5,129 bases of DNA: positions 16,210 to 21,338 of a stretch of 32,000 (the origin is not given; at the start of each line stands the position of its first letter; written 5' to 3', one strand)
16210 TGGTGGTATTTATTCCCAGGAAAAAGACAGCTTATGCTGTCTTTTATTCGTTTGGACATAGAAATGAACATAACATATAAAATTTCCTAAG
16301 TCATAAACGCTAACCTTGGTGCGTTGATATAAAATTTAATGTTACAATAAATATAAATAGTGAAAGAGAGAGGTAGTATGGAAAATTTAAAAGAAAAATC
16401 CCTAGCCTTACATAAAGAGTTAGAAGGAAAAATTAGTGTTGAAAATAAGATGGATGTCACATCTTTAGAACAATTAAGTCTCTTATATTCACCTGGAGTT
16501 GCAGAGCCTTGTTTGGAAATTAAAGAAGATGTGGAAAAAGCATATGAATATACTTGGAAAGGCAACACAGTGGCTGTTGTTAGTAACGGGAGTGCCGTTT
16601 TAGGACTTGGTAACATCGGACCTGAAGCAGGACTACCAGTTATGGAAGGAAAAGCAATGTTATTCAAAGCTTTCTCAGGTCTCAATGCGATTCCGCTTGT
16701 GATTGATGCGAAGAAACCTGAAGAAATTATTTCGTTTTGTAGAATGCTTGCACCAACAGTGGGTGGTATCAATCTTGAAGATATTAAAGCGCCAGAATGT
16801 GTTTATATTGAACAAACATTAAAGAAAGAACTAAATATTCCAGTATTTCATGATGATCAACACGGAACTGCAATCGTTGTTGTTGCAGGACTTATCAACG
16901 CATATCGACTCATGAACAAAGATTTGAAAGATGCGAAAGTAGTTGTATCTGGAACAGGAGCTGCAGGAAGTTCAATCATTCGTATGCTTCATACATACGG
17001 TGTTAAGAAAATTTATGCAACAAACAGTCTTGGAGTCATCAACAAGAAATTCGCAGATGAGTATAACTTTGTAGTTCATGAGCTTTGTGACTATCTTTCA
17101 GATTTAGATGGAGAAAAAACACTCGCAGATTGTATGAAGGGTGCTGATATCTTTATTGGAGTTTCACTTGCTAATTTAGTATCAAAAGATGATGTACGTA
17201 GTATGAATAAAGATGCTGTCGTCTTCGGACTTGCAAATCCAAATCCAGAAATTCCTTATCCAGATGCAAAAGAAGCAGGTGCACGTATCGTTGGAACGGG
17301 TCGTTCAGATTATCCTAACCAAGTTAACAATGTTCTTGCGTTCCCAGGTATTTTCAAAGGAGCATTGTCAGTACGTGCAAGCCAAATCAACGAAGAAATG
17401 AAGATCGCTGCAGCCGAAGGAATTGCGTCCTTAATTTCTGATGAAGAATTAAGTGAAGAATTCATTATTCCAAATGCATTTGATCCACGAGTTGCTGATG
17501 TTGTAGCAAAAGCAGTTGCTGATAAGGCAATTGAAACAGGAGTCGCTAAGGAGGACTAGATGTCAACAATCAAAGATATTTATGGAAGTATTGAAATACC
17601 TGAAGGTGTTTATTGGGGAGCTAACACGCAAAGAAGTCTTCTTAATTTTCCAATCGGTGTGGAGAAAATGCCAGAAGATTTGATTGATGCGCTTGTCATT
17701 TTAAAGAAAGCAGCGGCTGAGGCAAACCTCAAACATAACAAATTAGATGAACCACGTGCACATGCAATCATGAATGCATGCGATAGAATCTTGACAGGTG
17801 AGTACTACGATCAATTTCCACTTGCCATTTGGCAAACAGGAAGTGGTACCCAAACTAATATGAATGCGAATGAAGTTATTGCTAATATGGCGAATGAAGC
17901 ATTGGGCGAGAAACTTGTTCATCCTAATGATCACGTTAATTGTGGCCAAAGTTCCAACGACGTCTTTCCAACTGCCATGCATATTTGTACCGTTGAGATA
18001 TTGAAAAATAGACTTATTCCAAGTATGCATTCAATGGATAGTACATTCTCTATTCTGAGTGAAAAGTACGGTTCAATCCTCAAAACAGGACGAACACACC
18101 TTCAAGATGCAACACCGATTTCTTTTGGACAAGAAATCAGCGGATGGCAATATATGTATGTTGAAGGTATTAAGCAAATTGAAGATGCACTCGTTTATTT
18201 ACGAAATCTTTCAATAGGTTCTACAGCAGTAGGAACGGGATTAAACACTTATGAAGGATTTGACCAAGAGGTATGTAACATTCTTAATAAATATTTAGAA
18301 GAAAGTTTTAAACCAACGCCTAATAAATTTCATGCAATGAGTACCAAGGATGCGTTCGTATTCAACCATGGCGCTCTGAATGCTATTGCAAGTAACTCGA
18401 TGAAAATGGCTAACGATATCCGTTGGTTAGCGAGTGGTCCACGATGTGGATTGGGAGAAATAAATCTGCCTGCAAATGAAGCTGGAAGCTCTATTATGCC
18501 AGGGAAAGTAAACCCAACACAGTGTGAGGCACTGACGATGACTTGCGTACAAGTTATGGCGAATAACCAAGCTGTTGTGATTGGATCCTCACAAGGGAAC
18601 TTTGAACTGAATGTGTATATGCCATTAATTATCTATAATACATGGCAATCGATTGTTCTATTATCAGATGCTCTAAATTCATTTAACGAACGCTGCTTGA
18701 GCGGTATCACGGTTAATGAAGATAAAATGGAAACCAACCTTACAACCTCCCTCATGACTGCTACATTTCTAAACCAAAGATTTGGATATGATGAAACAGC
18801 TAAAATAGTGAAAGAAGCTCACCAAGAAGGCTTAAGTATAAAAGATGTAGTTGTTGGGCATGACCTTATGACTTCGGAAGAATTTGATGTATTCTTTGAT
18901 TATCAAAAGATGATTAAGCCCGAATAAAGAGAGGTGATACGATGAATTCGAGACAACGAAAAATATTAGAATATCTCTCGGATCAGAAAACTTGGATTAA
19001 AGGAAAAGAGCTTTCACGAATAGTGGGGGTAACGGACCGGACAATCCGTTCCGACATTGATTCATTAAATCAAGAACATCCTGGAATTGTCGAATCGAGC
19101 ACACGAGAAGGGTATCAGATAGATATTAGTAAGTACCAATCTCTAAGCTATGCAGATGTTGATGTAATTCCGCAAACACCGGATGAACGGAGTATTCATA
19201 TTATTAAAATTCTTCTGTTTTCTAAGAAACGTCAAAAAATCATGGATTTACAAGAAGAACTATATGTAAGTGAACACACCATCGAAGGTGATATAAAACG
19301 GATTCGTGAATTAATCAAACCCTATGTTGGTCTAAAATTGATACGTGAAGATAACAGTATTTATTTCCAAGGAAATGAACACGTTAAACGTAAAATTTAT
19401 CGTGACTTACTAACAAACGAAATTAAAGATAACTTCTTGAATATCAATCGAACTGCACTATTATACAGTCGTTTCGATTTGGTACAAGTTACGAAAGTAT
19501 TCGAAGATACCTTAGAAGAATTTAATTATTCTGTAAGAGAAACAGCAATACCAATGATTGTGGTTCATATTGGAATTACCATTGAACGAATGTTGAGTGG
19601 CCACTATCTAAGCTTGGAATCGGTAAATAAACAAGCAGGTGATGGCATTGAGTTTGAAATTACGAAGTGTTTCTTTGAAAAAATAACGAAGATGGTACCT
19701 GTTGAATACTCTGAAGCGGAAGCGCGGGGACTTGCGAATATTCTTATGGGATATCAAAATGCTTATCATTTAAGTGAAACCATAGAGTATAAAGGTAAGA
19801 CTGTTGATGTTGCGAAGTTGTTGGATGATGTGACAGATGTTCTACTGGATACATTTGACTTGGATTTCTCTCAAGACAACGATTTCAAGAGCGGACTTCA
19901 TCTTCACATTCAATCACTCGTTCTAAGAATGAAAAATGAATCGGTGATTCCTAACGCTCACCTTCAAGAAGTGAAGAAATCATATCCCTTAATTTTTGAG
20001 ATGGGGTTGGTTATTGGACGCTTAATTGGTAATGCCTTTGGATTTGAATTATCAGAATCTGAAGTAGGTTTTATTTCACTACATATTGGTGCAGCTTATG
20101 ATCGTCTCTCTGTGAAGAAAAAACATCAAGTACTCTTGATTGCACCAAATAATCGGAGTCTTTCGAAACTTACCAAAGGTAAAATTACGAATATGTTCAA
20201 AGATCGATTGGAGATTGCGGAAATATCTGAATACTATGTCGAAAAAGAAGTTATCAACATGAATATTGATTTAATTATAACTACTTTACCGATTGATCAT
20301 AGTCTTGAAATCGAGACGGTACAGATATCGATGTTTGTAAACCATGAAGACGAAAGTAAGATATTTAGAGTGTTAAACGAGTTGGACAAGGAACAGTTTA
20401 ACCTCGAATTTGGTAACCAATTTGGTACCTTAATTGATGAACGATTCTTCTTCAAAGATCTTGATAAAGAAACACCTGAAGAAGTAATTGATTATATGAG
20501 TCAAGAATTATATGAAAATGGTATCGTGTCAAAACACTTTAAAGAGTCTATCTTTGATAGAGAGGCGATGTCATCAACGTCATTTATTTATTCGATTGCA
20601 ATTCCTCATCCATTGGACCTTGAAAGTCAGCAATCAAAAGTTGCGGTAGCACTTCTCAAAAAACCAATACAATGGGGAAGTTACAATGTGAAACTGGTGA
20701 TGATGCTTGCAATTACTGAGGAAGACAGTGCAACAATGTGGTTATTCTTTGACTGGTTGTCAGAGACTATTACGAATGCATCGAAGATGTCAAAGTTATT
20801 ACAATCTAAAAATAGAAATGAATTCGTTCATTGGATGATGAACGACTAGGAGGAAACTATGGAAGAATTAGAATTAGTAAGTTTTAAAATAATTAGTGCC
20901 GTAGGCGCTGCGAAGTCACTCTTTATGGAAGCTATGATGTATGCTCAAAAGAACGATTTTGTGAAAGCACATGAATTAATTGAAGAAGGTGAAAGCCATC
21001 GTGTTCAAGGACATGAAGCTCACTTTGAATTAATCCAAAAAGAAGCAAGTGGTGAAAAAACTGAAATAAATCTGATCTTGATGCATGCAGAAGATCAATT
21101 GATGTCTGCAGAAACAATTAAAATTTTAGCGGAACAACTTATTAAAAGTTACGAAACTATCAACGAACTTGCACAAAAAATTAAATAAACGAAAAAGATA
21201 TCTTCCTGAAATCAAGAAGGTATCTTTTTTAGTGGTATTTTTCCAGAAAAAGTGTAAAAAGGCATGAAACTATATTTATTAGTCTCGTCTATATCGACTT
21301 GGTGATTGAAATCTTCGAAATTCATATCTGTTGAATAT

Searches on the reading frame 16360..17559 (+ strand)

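Call 29: search_protein_families(library=pfam, proteins=[window:16360-17559:+])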
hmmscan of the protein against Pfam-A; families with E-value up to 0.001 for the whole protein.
window:16360-17559:+ (399 aa): 5 families
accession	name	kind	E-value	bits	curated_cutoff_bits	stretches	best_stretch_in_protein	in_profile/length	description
PF00390.24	malic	-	3.2e-27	96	23.1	1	36-155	17-182/182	Malic enzyme, N-terminal domain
PF03949.21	Malic_M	-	5.7e-21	75.4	23.5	2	314-390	180-257/258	Malic enzyme, NAD binding domain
PF00208.27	ELFV_dehydrog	-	0.00044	20.5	23.4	1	169-229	9-70/241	Glutamate/Leucine/Phenylalanine/Valine dehydrogenase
PF01488.26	Shikimate_DH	-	0.00071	20.1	24.3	0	187-294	8-114/138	Shikimate / quinate 5-dehydrogenase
PF01262.27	AlaDh_PNT_C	-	0.00092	19.1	23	0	189-292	26-129/214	Alanine dehydrogenase/PNT, C-terminal domain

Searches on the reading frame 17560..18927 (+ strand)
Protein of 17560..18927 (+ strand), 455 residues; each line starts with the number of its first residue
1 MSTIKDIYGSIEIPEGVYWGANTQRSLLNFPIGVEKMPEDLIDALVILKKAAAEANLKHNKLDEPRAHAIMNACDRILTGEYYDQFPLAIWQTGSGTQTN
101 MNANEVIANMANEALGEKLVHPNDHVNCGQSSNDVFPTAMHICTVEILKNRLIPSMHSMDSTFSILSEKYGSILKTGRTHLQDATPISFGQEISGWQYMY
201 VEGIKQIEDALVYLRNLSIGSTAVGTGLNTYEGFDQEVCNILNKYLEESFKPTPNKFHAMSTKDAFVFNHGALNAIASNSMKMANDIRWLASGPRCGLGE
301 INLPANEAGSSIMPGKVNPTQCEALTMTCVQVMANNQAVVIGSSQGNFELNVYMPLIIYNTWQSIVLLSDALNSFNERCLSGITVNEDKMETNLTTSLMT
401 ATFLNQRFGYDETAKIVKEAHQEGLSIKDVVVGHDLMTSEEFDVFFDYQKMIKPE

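Call 29: search_protein_families(library=pfam, proteins=[window:17560-18927:+])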
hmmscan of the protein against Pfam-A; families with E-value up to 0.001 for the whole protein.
window:17560-18927:+ (455 aa): 2 families
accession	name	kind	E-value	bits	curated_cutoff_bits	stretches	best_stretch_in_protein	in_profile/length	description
PF00206.25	Lyase_1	-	2.6e-97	326.4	27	1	10-333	2-311/312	Lyase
PF10415.14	FumaraseC_C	-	1e-14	55.1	32.5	1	401-453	2-54/54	Fumarase C C-terminus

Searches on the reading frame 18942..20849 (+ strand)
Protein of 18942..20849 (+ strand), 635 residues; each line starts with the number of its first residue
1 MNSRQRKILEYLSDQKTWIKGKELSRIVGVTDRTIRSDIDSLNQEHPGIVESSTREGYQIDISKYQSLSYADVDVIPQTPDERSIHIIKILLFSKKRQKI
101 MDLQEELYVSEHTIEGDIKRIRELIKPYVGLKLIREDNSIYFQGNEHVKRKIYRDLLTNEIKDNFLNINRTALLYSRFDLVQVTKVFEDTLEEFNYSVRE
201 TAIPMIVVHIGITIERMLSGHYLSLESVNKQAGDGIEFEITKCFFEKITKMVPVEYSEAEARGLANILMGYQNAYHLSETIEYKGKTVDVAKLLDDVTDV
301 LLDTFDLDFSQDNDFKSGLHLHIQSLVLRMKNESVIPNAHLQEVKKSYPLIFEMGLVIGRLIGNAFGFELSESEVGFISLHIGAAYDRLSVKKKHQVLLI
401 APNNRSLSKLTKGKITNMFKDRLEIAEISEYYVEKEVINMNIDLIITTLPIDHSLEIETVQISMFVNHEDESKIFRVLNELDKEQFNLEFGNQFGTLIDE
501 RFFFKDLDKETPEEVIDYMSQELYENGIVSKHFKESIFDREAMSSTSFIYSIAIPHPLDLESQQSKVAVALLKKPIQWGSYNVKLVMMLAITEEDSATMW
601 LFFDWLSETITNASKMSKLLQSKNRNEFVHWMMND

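Call 28: search_protein_families(library=pfam, proteins=[window:18942-20849:+])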
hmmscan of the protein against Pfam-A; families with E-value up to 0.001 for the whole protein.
window:18942-20849:+ (635 aa): 6 families
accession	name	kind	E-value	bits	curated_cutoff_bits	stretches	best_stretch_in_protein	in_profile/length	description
PF00359.27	PTS_EIIA_2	-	3.4e-24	85.9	27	1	498-630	3-139/144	Phosphoenolpyruvate-dependent sugar phosphotransferase system, EIIA 2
PF00874.25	PRD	-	5.7e-23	81.5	23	1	303-385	9-90/90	PRD domain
PF08279.18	HTH_11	-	6.7e-14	52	25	1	4-59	1-55/55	HTH domain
PF08280.17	HTH_Mga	-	4.2e-09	36.7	23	1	4-48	6-49/59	M protein trans-acting positive regulator (MGA) HTH domain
PF05043.19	Mga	-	4.5e-06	27.6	21.1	1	85-156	19-86/87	Mga helix-turn-helix domain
PF08220.18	HTH_DeoR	-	1.8e-05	24.8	21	0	4-45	1-41/57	DeoR-like helix-turn-helix domain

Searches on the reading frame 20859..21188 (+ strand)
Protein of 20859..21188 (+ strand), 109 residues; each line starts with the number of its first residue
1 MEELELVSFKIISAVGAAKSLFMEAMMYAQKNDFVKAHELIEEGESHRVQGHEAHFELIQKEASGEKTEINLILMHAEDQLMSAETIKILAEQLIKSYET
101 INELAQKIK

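Call 28: search_protein_families(library=pfam, proteins=[window:20859-21188:+])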
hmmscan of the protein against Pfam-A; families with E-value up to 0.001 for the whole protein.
window:20859-21188:+ (109 aa): 1 family
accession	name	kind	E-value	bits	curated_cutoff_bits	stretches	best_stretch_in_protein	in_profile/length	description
PF02255.21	PTS_IIA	-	1.6e-29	102.3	27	1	7-99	2-94/94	PTS system, Lactose/Cellobiose specific IIA subunit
